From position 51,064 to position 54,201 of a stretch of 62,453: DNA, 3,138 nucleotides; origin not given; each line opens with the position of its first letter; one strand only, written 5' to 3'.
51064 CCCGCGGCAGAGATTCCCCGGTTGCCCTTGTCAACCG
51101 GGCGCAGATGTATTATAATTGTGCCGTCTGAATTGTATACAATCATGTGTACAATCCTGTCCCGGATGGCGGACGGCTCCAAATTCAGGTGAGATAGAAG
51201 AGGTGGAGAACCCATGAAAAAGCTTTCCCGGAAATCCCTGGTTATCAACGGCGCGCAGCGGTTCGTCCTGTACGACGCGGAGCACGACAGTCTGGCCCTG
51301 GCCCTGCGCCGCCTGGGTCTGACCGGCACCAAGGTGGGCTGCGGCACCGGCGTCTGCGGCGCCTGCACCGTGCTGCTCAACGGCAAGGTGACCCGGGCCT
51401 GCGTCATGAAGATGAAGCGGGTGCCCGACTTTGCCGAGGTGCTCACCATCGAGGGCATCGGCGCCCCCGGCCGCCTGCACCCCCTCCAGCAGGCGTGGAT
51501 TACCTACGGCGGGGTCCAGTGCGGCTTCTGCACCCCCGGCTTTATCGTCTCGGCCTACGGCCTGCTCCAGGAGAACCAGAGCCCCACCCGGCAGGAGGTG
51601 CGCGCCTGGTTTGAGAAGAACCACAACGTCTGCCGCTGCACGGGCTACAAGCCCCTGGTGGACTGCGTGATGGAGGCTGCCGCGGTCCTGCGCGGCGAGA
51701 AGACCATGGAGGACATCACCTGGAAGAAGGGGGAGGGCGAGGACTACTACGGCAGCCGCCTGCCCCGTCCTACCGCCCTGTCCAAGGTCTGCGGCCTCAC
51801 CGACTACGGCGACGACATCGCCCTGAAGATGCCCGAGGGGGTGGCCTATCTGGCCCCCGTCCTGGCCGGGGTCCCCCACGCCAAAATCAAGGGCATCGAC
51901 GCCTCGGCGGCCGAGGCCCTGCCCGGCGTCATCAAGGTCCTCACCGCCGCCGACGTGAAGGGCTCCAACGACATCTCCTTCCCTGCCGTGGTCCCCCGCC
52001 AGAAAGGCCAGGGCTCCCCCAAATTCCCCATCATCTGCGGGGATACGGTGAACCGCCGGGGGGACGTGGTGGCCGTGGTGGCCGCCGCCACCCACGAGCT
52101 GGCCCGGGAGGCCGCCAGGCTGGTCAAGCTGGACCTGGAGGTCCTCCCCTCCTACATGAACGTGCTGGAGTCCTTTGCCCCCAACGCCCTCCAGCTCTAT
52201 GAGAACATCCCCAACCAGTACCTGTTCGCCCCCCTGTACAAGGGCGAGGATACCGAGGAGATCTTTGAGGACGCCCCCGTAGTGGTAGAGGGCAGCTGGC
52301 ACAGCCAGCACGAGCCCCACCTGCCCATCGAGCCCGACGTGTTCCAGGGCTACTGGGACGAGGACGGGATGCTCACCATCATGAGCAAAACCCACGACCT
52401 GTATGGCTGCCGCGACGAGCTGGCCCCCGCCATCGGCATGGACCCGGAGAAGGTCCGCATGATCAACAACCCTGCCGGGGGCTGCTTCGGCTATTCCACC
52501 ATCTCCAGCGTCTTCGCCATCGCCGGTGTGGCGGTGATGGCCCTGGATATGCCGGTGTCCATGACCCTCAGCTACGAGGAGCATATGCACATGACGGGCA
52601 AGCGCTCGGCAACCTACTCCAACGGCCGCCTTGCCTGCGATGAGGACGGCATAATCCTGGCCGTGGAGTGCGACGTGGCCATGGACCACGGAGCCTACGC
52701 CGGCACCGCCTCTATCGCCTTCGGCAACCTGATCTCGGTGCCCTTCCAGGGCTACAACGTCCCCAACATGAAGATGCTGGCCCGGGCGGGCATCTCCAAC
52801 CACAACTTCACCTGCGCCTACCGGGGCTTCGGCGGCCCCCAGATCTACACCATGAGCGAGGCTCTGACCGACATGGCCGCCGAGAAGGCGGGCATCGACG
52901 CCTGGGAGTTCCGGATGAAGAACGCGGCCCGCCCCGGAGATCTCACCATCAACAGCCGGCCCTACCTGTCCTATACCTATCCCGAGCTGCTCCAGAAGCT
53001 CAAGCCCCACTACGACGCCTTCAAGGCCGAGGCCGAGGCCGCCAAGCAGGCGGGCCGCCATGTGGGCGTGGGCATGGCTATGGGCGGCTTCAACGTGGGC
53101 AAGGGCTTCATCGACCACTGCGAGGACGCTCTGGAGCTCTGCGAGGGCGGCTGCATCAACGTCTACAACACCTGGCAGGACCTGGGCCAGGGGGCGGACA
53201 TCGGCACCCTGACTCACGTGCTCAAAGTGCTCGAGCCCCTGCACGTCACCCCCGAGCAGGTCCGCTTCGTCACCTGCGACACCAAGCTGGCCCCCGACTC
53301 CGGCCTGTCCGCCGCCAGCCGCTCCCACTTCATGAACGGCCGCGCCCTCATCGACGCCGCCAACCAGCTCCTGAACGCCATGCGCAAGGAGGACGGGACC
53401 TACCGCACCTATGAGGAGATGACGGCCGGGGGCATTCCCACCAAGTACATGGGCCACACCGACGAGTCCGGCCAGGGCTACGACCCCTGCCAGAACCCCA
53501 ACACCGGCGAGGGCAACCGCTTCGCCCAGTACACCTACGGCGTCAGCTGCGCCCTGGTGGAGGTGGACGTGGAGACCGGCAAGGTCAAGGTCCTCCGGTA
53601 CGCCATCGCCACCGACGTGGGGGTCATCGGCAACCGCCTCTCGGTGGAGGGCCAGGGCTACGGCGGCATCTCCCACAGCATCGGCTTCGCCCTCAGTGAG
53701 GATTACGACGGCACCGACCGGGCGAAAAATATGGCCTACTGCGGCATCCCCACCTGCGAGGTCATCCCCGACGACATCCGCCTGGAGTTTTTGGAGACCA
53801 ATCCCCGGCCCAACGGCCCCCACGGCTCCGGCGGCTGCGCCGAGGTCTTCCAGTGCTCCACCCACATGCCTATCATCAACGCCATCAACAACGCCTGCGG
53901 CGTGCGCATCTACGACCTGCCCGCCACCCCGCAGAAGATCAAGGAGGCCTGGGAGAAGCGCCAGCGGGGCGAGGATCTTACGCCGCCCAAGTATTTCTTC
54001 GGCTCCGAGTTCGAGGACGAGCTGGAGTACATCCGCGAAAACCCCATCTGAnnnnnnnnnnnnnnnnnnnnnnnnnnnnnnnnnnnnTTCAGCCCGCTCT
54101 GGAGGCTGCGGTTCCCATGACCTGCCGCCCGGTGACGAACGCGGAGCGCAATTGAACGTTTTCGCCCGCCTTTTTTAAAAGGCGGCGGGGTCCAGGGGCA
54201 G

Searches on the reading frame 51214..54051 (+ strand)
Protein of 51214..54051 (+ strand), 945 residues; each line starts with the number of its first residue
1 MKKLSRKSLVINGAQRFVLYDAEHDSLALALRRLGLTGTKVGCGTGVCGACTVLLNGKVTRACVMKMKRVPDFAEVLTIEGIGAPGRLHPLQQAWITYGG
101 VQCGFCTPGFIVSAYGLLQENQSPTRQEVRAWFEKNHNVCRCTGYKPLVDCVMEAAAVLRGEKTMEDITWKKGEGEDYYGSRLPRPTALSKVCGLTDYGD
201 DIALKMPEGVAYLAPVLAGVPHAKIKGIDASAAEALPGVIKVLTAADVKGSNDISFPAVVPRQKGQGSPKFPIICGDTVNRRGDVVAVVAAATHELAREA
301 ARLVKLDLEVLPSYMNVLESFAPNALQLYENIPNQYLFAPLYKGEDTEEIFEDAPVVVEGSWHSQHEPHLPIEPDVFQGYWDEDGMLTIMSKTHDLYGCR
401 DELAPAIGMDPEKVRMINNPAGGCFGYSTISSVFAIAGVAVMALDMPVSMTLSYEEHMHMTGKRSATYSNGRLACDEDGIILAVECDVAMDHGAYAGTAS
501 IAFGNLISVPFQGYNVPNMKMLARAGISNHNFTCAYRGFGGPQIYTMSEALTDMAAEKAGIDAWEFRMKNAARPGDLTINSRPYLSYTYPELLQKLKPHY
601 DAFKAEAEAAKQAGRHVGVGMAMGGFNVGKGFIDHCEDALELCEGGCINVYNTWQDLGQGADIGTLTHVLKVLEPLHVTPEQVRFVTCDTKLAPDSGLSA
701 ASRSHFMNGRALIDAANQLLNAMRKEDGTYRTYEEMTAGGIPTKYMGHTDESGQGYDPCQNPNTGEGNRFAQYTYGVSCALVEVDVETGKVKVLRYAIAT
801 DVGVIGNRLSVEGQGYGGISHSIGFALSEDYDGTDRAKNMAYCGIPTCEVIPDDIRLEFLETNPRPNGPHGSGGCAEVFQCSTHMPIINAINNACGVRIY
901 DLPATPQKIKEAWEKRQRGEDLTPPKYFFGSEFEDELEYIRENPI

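Call 10: search_protein_families(library=pfam, proteins=[window:51214-54051:+], max_evalue=0.01)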
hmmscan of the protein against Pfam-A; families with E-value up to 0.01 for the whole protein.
window:51214-54051:+ (945 aa): 6 families
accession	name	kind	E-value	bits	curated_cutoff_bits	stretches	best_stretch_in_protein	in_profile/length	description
PF02738.23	MoCoBD_1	-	1.3e-58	198.5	27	1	331-571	4-244/244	Molybdopterin cofactor-binding domain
PF20256.3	MoCoBD_2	-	1.2e-50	173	27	1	598-852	6-283/283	Molybdopterin cofactor-binding domain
PF01799.25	Fer2_2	-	5.6e-28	97.3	30.3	1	78-152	1-74/75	[2Fe-2S] binding domain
PF01315.27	Ald_Xan_dh_C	-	1.9e-20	73.6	31.3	1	196-312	4-110/110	Aldehyde oxidase and xanthine dehydrogenase, a/b hammerhead domain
PF00111.32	Fer2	-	1.1e-06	28.9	21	1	12-61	4-53/77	2Fe-2S iron-sulfur cluster binding domain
PF13085.11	Fer2_3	-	1.2e-05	25.7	27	1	42-73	51-82/107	2Fe-2S iron-sulfur cluster binding domain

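Call 11: search_protein_families(library=ncbifam, proteins=[window:51214-54051:+], max_evalue=0.01)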
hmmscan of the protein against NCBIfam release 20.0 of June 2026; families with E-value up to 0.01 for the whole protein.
window:51214-54051:+ (945 aa): 24 families
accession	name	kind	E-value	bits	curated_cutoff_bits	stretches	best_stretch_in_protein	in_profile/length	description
NF045668.1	pterin_aldehy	equivalog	0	1084.2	1100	1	6-912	2-903/905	molybdopterin-dependent aldehyde oxidoreductase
TIGR03311.1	Se_dep_XDH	equivalog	1.2e-117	394.1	830.45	1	9-878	3-815/848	selenium-dependent xanthine dehydrogenase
NF043082.1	XdhA_XDHase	equivalog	2.7e-81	273.8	780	2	180-721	2-543/758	xanthine dehydrogenase subunit XdhA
TIGR03194.1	4hydrxCoA_A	equivalog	8e-80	269.2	994.55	2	187-721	5-527/746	4-hydroxybenzoyl-CoA reductase subunit alpha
NF007426.0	PRK09970.1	equivalog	1.7e-74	251.2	916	2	178-720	5-545/761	xanthine dehydrogenase molybdenum-binding subunit XdhA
TIGR03196.1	pucD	equivalog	3.4e-73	247.3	783.65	1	182-908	8-753/763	xanthine dehydrogenase subunit D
NF041018.1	glyceraldDH_alpha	equivalog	1.5e-72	245.1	790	1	178-909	2-740/741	glyceraldehyde dehydrogenase subunit alpha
NF040766.1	CODH_aero_grp5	exception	1.1e-59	202.4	950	2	179-719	5-549/785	aerobic carbon-monoxide dehydrogenase large subunit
TIGR03313.1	Se_sel_red_Mo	hypoth_equivalog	5.9e-58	196.3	1101.9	2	346-915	363-951/951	molybdopterin-dependent oxidoreductase Mo/Fe-S-binding subunit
TIGR02965.1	xanthine_xdhB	equivalog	1.3e-56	192.2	849.5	2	186-723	8-532/758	xanthine dehydrogenase molybdopterin binding subunit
TIGR02969.1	mam_aldehyde_ox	subfamily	7.1e-56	189.4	1912.3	2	189-914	586-1308/1330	aldehyde oxidase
NF041671.1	peri_hyde_PaoC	equivalog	5.4e-44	150.7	1180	1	185-909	24-727/735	aldehyde oxidoreductase molybdenum-binding subunit PaoC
NF041020.1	glyceraldDH_gamma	equivalog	1.2e-41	142.1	290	1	29-159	34-162/164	glyceraldehyde dehydrogenase subunit gamma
TIGR02416.1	CO_dehy_Mo_lg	equivalog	1.8e-40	138.9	991.15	1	194-910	8-768/770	aerobic carbon-monoxide dehydrogenase large subunit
TIGR03198.1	pucE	equivalog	8e-36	122.8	254.3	1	8-154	5-147/151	xanthine dehydrogenase subunit E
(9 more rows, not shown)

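Call 50: find_homologous_proteins(query=window:51214-54048:+, max_evalue=1e-50)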
Query window:51214-54048:+ (945 aa): 6538 proteins with E <= 1e-50 among 8000 candidates; the best 120 are listed.
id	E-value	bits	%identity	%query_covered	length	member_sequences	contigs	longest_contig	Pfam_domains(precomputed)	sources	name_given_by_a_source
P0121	0.0e+0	2105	94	100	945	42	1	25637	PF02738.24,PF20256.4,PF01799.26,PF00111.33,PF13085.12,PF01315.28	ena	-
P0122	0.0e+0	1830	81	100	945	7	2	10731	PF02738.24,PF20256.4,PF01799.26,PF00111.33,PF01315.28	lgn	-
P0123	0.0e+0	1820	81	100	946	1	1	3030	PF02738.24,PF20256.4,PF01799.26,PF00111.33,PF13085.12,PF01315.28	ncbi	-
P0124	0.0e+0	1815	79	100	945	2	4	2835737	PF02738.24,PF20256.4,PF01799.26,PF01315.28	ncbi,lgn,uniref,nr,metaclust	ncbi:aerobic-type carbon monoxide dehydrogenase [Clostridium sp. SY8519]|uniref:molybdopterin-depend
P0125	0.0e+0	1800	80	100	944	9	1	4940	PF02738.24,PF20256.4,PF01799.26,PF00111.33,PF01315.28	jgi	-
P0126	0.0e+0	1799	80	100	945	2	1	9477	PF02738.24,PF20256.4,PF01799.26,PF00111.33,PF01315.28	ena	-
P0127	0.0e+0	1789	80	100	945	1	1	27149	PF02738.24,PF20256.4,PF01799.26,PF00111.33,PF01315.28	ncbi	-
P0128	0.0e+0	1787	78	100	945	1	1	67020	PF02738.24,PF20256.4,PF01799.26,PF01315.28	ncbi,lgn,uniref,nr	ncbi:molybdopterin-dependent oxidoreductase [Parasporobacterium paucivorans]|uniref:Aldehyde oxidore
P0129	0.0e+0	1784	79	100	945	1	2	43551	PF02738.24,PF20256.4,PF01799.26,PF00111.33,PF01315.28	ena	-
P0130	0.0e+0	1782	79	100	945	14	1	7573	PF02738.24,PF20256.4,PF01799.26,PF00111.33,PF01315.28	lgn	-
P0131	0.0e+0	1782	79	100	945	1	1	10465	PF02738.24,PF20256.4,PF01799.26,PF00111.33,PF01315.28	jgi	jgi:aldehyde oxidoreductase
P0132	0.0e+0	1781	79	100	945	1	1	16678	PF02738.24,PF20256.4,PF01799.26,PF00111.33,PF01315.28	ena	-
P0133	0.0e+0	1773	79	100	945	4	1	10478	PF02738.24,PF20256.4,PF01799.26,PF00111.33,PF01315.28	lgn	-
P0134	0.0e+0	1745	77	100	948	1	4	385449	PF02738.24,PF20256.4,PF01799.26,PF00111.33,PF13085.12,PF01315.28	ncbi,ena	-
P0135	0.0e+0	1742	78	100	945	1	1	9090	PF02738.24,PF20256.4,PF01799.26,PF00111.33,PF13085.12,PF01315.28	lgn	-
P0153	0.0e+0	1420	64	100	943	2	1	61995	PF02738.24,PF20256.4,PF01799.26,PF00111.33,PF13085.12,PF01315.28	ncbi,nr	ncbi:MAG: molybdopterin-dependent oxidoreductase [Acidobacteria bacterium]|nr:molybdopterin-dependen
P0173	0.0e+0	1389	63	100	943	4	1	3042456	PF02738.24,PF20256.4,PF01799.26,PF00111.33,PF13085.12,PF01315.28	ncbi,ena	-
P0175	0.0e+0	1388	63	100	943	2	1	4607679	PF02738.24,PF20256.4,PF01799.26,PF00111.33,PF01315.28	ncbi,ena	-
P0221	0.0e+0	1375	62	100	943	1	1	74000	PF02738.24,PF20256.4,PF01799.26,PF00111.33,PF01315.28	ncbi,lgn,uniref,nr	ncbi:aldehyde oxidoreductase [Sporobacter termitidis DSM 10068]|uniref:Aldehyde oxidoreductase n=1 T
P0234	0.0e+0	1370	62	100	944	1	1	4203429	PF02738.24,PF20256.4,PF01799.26,PF00111.33,PF13085.12,PF01315.28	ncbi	-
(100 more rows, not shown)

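Call 51: find_encoding_contigs(protein=P0124, flank=10000, max_places=1)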
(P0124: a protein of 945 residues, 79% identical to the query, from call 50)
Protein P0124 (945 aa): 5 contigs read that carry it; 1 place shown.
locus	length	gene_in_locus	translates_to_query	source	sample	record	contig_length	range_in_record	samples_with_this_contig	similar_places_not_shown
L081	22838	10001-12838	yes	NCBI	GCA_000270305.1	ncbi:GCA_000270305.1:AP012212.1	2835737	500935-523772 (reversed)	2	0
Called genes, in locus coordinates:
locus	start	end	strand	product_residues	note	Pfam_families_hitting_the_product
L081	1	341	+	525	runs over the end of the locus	PF00117:GATase, PF07722:Peptidase_C26, PF02540:NAD_synthase (faint), PF00958:GMP_synt_C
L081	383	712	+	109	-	-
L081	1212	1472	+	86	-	PF02604:PhdYeFM_antitox (weak)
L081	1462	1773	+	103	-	PF05016:ParE_toxin (weak)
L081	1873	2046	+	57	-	-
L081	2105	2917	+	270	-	PF01661:Macro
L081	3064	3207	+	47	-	PF13187:Fer4_9 (weak), PF12838:Fer4_7, PF25160:LdpA_Fe-S-bd (weak), PF12797:Fer4_2 (weak), PF12837:Fer4_6, PF00037:Fer4, PF13237:Fer4_10 (weak)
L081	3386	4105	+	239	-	PF00005:ABC_tran, PF13304:AAA_21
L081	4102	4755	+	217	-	PF13346:ABC2_membrane_5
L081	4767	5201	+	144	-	PF12844:HTH_19, PF13560:HTH_31, PF01381:HTH_3, PF04014:MazE_antitoxin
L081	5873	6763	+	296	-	PF00126:HTH_1, PF03466:LysR_substrate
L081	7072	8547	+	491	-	PF00474:SSF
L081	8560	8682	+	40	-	-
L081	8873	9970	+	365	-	PF08240:ADH_N, PF16912:Glu_dehyd_C, PF00107:ADH_zinc_N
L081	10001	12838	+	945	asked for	PF01799:Fer2_2, PF01315:Ald_Xan_dh_C, PF02738:MoCoBD_1, PF20256:MoCoBD_2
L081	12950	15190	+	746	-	PF14691:Fer4_20, PF01266:DAO (weak), PF01946:Thi4 (faint), PF07992:Pyr_redox_2 (weak), PF13450:NAD_binding_8, PF02754:CCG (faint)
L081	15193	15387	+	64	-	PF24292:DUF7479, PF17848:Zn_ribbon_ACC (faint)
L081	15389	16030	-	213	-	PF02353:CMAS (weak), PF01209:Ubie_methyltran, PF13489:Methyltransf_23, PF07021:MetW, PF13847:Methyltransf_31, PF08241:Methyltransf_11, PF08242:Methyltransf_12, PF13649:Methyltransf_25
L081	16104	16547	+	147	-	PF09719:C_GCAxxG_C_C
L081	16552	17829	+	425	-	PF00501:AMP-binding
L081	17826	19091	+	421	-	PF23545:Zn_ribbon_HMPTM, PF04055:Radical_SAM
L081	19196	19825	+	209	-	PF02348:CTP_transf_3 (weak), PF12804:NTP_transf_3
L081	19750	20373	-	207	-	-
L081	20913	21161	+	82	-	PF02604:PhdYeFM_antitox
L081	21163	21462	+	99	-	PF05016:ParE_toxin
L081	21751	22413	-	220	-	PF02581:TMP-TENI, PF03060:NMO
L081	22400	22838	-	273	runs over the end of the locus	PF02110:HK, PF08543:Phos_pyr_kin (weak), PF01256:Carb_kinase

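Call 52: find_encoding_contigs(protein=P0173, flank=10000, max_places=1)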
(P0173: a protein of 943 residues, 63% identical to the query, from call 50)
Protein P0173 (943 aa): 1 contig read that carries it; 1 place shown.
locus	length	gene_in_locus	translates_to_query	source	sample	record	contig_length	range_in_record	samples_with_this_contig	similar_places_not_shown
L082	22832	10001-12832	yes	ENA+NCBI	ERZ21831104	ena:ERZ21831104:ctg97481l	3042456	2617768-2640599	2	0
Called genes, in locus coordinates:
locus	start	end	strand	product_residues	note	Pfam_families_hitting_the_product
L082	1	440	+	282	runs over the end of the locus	PF00106:adh_short, PF08659:KR (weak), PF13561:adh_short_C2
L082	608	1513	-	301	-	PF02311:AraC_binding, PF07883:Cupin_2, PF12833:HTH_18, PF00165:HTH_AraC (weak)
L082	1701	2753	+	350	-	PF08240:ADH_N, PF16912:Glu_dehyd_C (weak), PF00107:ADH_zinc_N, PF13602:ADH_zinc_N_2 (weak)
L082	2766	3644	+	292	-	PF13292:DXP_synthase_N, PF00456:Transketolase_N, PF00676:E1_dh (weak), PF02775:TPP_enzyme_C (weak)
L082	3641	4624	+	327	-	PF02779:Transket_pyr, PF02780:Transketolase_C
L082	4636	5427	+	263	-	PF00106:adh_short, PF08659:KR (weak), PF13561:adh_short_C2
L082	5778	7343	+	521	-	PF01144:CoA_trans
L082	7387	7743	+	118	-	PF21758:LpdD_chaperone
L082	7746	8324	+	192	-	PF02441:Flavoprotein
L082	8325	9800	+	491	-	PF20695:UbiD_N, PF01977:UbiD, PF20696:UbiD_C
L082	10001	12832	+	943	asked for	PF00111:Fer2 (weak), PF13085:Fer2_3 (faint), PF01799:Fer2_2, PF01315:Ald_Xan_dh_C, PF02738:MoCoBD_1, PF20256:MoCoBD_2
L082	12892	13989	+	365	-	PF08240:ADH_N, PF16912:Glu_dehyd_C, PF00107:ADH_zinc_N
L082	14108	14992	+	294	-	PF00126:HTH_1, PF03466:LysR_substrate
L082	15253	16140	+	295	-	PF05853:BKACE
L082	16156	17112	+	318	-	PF02737:3HCDH_N, PF00725:3HCDH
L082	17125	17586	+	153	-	-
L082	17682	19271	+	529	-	PF01144:CoA_trans, PF16957:Mal_decarbox_Al, PF01144:CoA_trans (weak)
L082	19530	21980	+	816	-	PF02901:PFL-like, PF01228:Gly_radical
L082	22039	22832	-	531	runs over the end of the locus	PF13556:HTH_30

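Call 53: find_encoding_contigs(protein=P0221, flank=10000, max_places=1)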
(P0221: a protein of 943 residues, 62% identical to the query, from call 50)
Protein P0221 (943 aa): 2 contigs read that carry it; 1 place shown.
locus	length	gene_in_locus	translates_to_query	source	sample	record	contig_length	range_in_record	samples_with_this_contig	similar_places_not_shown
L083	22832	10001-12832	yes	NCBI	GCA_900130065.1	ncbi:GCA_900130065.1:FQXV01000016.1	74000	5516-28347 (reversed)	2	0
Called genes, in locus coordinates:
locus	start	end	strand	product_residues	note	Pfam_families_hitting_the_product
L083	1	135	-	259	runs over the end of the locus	PF00290:Trp_syntA, PF01884:PcrB (faint)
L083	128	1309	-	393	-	PF00291:PALP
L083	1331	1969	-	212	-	PF00697:PRAI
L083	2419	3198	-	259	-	PF00218:IGPS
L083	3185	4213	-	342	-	PF02885:Glycos_trans_3N, PF00591:Glycos_transf_3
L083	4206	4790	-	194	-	PF00117:GATase, PF07722:Peptidase_C26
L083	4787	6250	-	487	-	PF04715:, PF00425:Chorismate_bind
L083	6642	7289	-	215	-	PF01381:HTH_3, PF07022:Phage_CI_repr (weak), PF12844:HTH_19, PF13560:HTH_31 (weak)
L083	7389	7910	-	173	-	-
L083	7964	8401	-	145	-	PF13527:Acetyltransf_9 (weak), PF00583:Acetyltransf_1, PF13673:Acetyltransf_10 (weak), PF13508:Acetyltransf_7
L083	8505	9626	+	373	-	PF12804:NTP_transf_3, PF01966:HD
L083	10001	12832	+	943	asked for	PF00111:Fer2, PF01799:Fer2_2, PF01315:Ald_Xan_dh_C, PF02738:MoCoBD_1, PF20256:MoCoBD_2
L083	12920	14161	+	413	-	PF14691:Fer4_20, PF01266:DAO (weak), PF07992:Pyr_redox_2 (faint), PF13450:NAD_binding_8, PF13183:Fer4_8 (weak), PF13534:Fer4_17 (weak)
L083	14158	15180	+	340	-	PF02754:CCG (weak)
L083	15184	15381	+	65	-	PF24292:DUF7479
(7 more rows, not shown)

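Call 55: search_solved_structures(query=window:51214-54048:+, max_evalue=1e-50)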
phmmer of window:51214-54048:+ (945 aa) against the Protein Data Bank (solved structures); distinct sequences matched with E-value up to 1e-50: 21.
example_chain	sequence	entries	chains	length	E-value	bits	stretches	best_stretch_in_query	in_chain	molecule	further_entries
1dgj_A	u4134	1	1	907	2.8e-238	796.5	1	6-913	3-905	ALDEHYDE OXIDOREDUCTASE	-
1sij_A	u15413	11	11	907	2.5e-237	793.4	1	6-913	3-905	Aldehyde oxidoreductase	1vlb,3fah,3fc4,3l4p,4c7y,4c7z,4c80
3una_A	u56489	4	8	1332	2.1e-71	244.2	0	175-912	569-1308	Xanthine dehydrogenase/oxidase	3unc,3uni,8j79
1fo4_A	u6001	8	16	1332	2.1e-71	244.2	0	175-912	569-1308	XANTHINE DEHYDROGENASE | Xanthine dehydrogenase/oxidase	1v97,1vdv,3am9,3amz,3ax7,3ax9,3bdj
1n5x_A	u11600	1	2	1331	2.2e-71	244.1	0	175-912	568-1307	Xanthine Dehydrogenase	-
2ckj_A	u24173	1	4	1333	2.2e-69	237.5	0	172-912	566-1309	XANTHINE OXIDOREDUCTASE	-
2e1q_A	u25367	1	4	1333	2.7e-69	237.2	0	172-912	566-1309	Xanthine dehydrogenase/oxidase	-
1wyg_A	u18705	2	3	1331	4.9e-67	229.8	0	174-912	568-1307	Xanthine dehydrogenase/oxidase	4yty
3an1_A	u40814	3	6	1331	3.3e-66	227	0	174-912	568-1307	Xanthine dehydrogenase/oxidase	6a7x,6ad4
6adj_A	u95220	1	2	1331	3.3e-66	227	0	174-912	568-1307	Xanthine dehydrogenase/oxidase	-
6abu_A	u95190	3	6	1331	3.3e-66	227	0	174-912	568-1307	Xanthine dehydrogenase/oxidase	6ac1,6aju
6ac4_A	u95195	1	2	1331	3.3e-66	227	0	174-912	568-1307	Xanthine dehydrogenase/oxidase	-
2e3t_A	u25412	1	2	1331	3.3e-66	227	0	174-912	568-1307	Xanthine dehydrogenase/oxidase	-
4yrw_A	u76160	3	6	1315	3.7e-66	226.9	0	174-912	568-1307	Xanthine dehydrogenase/oxidase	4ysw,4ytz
3zyv_A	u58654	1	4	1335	8.9e-58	199.1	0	165-892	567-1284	AOX3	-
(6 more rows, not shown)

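Call 62: find_related_loci(query=A2, collection=metagenome_contigs, flank=10000)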
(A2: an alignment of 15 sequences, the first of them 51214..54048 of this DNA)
Query A2 (945 aa) in metagenome_contigs; peptide patterns used: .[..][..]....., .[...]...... (x = any residue, [..] = any of these).
600 stretches matched a pattern (row limit reached: there are more); 596 encode a relative of the query (tblastn E <= 1e-3); the best 80 are kept; 80 distinct loci.
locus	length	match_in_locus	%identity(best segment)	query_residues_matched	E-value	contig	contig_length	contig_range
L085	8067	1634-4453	63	5-945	0e+0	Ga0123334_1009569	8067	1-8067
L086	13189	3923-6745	63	3-945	0e+0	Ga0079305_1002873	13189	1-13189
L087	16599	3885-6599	44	2-910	0e+0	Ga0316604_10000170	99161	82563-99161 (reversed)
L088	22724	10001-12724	43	3-915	0e+0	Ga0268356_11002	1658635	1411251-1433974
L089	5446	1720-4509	42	2-938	0e+0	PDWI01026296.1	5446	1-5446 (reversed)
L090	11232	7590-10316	44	4-916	0e+0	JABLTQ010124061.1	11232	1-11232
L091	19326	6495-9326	46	3-945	0e+0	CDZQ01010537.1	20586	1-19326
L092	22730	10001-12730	44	4-917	0e+0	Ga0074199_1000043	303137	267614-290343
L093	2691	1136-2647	50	4-501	7e-163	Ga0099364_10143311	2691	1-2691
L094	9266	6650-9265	35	3-898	4e-144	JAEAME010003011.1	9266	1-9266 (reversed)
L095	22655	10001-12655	35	2-912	8e-128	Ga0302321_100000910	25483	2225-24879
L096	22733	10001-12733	33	8-909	4e-122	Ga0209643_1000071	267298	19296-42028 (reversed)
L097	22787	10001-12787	32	1-921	1e-121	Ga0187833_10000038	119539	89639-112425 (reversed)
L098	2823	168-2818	39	6-891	0e+0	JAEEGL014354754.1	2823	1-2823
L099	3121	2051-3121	52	3-357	2e-113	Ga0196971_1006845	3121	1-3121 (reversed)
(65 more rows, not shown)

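Call 111: find_encoding_contigs(protein=P0134, flank=10000, max_places=1)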
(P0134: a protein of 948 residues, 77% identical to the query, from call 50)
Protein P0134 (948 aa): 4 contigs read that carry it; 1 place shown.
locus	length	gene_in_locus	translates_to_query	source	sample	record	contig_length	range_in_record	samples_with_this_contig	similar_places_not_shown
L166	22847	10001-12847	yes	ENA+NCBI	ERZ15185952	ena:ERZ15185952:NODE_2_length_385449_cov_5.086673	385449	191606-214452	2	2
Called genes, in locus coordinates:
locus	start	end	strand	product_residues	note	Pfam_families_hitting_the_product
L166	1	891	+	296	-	PF12849:PBP_like_2, PF01547:SBP_bac_1 (faint), PF03466:LysR_substrate (faint), PF13531:SBP_bac_11, PF12727:PBP_like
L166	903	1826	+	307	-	PF00528:BPD_transp_1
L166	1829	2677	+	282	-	PF00528:BPD_transp_1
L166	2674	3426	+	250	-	PF00005:ABC_tran, PF02463:SMC_N (faint), PF13304:AAA_21 (faint)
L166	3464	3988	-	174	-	-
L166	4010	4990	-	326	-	PF00882:Zn_dep_PLPC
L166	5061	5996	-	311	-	PF00126:HTH_1, PF03466:LysR_substrate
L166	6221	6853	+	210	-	PF00857:Isochorismatase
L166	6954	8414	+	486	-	PF00474:SSF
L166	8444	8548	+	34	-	-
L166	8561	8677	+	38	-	-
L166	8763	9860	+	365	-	PF08240:ADH_N, PF16912:Glu_dehyd_C, PF00107:ADH_zinc_N, PF13602:ADH_zinc_N_2 (weak)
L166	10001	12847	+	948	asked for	PF00111:Fer2 (weak), PF13085:Fer2_3 (weak), PF01799:Fer2_2, PF01315:Ald_Xan_dh_C, PF02738:MoCoBD_1, PF20256:MoCoBD_2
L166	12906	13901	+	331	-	PF01208:URO-D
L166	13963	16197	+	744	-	PF14691:Fer4_20, PF01266:DAO (weak), PF13450:NAD_binding_8, PF13183:Fer4_8 (weak), PF13534:Fer4_17 (weak), PF02754:CCG (weak)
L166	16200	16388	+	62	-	PF24292:DUF7479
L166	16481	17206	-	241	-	PF00561:Abhydrolase_1, PF12146:Hydrolase_4, PF12697:Abhydrolase_6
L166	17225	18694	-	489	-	PF03600:CitMHS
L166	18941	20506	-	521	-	PF12833:HTH_18, PF00165:HTH_AraC (weak)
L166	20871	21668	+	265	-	PF01261:AP_endonuc_2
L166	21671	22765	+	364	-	PF02277:DBI_PRT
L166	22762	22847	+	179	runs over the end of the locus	PF02283:CobU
